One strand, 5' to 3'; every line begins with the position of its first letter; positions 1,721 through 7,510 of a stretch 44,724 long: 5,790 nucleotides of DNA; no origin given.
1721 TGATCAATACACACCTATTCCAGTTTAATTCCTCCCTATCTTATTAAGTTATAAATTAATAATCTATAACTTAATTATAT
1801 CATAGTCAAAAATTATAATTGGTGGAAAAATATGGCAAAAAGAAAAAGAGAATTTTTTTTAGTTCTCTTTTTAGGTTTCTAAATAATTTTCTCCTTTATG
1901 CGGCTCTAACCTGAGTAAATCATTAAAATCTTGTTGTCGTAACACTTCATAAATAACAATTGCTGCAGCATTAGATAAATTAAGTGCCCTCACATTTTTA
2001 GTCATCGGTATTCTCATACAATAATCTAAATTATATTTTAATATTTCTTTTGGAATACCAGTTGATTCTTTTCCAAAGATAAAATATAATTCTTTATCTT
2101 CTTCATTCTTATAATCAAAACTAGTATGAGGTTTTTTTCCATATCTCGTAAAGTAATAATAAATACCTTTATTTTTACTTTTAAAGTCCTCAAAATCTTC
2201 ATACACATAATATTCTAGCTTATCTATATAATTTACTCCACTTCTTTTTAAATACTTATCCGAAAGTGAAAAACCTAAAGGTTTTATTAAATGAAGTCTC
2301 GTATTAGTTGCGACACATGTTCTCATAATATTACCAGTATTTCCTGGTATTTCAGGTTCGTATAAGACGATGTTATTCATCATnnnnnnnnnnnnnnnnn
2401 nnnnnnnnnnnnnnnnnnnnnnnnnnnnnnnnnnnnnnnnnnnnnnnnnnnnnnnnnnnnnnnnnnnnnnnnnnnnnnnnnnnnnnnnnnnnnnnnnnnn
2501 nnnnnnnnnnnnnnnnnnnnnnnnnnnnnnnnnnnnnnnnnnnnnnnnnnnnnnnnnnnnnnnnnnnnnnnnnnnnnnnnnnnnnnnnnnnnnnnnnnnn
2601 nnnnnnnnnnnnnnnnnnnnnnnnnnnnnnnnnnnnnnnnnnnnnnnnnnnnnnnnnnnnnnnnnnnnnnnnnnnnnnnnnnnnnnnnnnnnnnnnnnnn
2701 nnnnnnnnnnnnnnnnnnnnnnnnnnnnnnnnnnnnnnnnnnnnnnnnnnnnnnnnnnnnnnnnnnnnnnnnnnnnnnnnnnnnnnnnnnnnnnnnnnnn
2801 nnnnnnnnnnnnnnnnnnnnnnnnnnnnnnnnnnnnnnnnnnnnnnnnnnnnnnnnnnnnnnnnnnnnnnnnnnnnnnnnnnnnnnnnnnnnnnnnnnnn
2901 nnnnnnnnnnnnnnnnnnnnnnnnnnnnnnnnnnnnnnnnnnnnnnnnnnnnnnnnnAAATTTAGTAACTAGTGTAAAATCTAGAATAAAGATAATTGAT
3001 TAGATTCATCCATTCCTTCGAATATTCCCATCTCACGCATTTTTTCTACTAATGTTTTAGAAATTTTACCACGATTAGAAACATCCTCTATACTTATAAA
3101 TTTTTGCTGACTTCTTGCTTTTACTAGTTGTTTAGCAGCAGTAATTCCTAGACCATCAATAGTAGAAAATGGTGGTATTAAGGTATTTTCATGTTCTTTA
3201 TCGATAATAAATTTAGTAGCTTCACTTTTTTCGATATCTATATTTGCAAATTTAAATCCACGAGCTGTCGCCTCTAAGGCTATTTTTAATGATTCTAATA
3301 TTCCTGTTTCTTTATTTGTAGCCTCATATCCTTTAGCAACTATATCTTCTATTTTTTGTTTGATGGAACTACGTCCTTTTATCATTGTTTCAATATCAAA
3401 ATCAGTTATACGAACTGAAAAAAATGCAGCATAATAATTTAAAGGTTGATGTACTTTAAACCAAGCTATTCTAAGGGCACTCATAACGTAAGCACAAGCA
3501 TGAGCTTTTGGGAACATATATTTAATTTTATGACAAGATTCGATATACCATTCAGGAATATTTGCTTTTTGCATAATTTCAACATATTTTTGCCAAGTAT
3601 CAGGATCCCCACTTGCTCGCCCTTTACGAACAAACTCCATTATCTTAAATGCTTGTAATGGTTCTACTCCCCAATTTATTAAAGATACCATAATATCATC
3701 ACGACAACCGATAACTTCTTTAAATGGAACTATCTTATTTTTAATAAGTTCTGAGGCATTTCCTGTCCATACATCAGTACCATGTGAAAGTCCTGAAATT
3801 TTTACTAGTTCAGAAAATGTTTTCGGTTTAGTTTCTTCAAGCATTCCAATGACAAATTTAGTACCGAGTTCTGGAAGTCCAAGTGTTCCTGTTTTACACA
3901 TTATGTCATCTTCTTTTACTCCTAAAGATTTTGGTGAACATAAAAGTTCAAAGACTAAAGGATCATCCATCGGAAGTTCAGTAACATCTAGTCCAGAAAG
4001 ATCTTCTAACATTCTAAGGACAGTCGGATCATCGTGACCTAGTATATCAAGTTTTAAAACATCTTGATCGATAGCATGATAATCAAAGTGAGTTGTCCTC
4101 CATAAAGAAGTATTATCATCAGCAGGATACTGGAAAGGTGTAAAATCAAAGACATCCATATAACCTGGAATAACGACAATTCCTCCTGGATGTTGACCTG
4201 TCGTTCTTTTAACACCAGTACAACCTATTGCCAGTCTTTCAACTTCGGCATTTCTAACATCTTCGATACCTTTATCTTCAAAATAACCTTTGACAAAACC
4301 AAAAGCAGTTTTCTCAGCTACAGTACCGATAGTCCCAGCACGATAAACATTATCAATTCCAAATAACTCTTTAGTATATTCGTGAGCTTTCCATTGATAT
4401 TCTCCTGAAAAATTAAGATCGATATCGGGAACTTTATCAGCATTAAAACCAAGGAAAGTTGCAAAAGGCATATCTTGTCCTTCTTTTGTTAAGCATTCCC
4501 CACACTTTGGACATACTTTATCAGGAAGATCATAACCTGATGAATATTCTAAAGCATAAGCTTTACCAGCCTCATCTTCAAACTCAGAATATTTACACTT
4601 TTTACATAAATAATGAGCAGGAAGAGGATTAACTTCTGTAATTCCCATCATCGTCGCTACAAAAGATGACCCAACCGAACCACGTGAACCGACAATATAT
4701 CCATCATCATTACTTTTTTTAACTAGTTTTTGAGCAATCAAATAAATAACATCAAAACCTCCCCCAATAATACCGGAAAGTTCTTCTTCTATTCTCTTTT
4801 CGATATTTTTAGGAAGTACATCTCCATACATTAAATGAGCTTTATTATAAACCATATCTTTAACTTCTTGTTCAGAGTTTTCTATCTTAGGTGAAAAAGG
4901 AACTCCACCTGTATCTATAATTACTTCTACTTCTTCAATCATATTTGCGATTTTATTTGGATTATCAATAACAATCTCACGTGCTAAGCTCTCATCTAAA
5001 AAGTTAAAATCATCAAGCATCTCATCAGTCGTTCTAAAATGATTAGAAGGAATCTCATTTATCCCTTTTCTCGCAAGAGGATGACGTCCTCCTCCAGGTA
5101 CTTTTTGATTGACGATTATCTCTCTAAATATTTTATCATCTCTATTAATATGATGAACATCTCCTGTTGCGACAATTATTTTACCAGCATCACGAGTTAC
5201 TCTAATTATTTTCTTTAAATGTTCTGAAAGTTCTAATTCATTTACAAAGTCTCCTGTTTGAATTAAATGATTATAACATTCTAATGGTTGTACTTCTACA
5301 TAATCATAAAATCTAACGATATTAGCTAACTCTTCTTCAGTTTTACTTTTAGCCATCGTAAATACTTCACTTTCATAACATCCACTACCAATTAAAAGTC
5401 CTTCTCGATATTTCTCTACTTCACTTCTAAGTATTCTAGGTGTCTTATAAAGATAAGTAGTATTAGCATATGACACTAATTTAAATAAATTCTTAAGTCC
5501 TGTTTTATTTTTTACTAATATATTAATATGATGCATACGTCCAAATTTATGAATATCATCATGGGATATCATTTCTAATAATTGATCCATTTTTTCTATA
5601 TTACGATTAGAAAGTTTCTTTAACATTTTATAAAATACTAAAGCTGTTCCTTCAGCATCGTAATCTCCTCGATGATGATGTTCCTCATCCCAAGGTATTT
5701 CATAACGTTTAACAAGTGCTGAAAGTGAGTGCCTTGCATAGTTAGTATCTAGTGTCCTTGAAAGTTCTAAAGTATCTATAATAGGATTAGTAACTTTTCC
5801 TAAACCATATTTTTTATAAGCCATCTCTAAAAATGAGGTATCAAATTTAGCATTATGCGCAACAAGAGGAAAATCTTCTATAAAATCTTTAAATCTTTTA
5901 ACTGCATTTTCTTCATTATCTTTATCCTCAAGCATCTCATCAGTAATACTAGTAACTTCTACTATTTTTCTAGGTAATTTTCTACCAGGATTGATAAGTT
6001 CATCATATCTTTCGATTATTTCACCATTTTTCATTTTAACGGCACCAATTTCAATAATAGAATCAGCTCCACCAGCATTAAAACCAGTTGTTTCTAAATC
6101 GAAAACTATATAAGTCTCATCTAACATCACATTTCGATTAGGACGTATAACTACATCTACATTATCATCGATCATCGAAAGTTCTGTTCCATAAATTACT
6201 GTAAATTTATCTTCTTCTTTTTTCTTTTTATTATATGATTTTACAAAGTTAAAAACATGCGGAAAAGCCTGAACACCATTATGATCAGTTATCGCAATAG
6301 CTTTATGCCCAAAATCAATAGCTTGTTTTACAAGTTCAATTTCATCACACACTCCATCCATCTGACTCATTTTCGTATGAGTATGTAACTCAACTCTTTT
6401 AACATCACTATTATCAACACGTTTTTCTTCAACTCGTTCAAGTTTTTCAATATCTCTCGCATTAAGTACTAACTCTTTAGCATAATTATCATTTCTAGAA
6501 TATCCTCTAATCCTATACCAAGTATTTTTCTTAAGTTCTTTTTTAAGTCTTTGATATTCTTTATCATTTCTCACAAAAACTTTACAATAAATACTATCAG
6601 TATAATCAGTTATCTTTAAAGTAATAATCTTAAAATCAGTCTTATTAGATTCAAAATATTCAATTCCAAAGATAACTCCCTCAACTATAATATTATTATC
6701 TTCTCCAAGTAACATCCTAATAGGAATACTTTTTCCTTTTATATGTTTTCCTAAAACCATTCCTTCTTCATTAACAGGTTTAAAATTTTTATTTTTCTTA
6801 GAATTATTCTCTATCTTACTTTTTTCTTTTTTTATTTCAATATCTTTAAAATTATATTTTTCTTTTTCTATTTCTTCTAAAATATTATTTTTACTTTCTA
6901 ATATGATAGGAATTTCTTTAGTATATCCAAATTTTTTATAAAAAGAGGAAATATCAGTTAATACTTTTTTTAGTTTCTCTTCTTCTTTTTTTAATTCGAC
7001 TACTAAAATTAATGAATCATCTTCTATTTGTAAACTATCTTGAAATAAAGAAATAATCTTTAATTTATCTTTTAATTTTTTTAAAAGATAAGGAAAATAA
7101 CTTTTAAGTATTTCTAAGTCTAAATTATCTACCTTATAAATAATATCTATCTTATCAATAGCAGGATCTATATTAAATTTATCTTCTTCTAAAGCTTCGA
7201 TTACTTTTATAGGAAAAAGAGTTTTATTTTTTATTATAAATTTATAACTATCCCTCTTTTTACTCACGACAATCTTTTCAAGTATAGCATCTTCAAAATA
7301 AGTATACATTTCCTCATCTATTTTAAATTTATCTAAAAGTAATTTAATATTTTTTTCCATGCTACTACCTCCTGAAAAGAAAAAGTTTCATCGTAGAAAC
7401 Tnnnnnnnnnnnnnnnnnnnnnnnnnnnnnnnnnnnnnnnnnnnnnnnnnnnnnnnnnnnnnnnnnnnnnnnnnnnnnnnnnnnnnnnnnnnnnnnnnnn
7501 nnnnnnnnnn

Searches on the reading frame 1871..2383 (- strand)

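Call 29: search_protein_families(library=pfam, proteins=[window:1871-2383:-], max_evalue=0.001)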
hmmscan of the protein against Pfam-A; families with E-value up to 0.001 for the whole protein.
window:1871-2383:- (170 aa): 1 family
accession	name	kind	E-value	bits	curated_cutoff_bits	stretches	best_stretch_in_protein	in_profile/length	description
PF00588.24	SpoU_methylase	-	2.1e-32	112.6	29.7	1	4-145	3-142/142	SpoU rRNA Methylase family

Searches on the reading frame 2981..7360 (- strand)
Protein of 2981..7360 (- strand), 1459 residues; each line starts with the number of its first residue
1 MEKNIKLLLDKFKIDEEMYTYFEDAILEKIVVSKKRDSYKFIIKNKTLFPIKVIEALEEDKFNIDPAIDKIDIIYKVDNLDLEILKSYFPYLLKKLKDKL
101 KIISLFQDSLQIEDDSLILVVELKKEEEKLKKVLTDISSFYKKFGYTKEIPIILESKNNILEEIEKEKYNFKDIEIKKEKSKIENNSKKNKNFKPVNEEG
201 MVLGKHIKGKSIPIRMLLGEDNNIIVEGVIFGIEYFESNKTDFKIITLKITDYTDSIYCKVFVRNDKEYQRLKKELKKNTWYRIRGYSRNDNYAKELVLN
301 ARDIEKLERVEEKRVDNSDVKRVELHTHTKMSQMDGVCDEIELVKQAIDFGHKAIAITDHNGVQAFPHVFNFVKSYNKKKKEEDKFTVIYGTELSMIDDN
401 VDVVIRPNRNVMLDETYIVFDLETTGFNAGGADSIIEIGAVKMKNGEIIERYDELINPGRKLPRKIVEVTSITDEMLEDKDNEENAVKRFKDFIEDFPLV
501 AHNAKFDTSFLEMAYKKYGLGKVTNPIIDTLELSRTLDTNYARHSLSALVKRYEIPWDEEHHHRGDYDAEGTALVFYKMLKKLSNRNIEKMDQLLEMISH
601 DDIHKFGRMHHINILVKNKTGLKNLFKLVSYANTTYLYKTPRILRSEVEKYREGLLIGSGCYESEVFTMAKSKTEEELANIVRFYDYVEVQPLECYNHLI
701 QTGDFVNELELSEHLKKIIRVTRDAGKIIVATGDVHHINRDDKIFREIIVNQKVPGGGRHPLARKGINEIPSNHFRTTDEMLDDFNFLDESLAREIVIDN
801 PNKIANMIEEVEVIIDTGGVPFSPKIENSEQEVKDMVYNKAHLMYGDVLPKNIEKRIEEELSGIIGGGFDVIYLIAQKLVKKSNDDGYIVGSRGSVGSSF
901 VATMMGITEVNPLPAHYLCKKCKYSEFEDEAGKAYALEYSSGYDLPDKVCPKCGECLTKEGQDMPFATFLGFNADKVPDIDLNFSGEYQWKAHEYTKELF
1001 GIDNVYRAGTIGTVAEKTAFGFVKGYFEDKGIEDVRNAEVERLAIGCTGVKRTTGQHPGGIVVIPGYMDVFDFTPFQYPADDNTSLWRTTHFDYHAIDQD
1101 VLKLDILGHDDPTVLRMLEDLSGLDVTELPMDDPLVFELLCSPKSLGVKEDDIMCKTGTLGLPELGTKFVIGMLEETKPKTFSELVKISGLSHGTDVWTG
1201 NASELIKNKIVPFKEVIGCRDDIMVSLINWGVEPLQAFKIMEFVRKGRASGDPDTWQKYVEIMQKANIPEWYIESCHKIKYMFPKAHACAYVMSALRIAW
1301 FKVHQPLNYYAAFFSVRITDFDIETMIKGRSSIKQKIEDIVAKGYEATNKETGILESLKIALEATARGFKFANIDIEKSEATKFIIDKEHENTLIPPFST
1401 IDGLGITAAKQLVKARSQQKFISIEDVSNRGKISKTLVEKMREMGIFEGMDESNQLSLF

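Call 29: search_protein_families(library=pfam, proteins=[window:2981-7360:-], max_evalue=0.001)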
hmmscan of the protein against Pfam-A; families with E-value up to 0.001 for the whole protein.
window:2981-7360:- (1459 aa): 8 families
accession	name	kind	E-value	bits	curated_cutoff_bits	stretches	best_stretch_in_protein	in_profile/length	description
PF07733.18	DNA_pol3_alpha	-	1.1e-55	189.5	23.9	1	832-1108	2-260/260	Bacterial DNA polymerase III alpha NTPase domain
PF00929.31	RNase_T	-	7e-36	124.7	24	1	418-576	1-164/164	Exonuclease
PF17657.6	DNA_pol3_finger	-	9.1e-24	84.1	22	1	1112-1266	2-165/166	Bacterial DNA polymerase III alpha subunit finger domain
PF02811.25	PHP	-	2.8e-22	80.3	26.4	1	324-685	1-152/164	PHP domain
PF14579.12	HHH_6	-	3.6e-11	43.6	25.6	1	1369-1453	2-86/90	Helix-hairpin-helix motif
PF14480.11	DNA_pol3_a_NI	-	2.9e-09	37.2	22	1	5-59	2-56/72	DNA polymerase III polC-type N-terminus I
PF01336.31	tRNA_anti-codon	-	8.7e-08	32.4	27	1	225-307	2-75/75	OB-fold nucleic acid binding domain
PF16473.11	Rv2179c-like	-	6.4e-06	26.4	27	1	417-564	2-162/177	3'-5' exoribonuclease Rv2179c-like domain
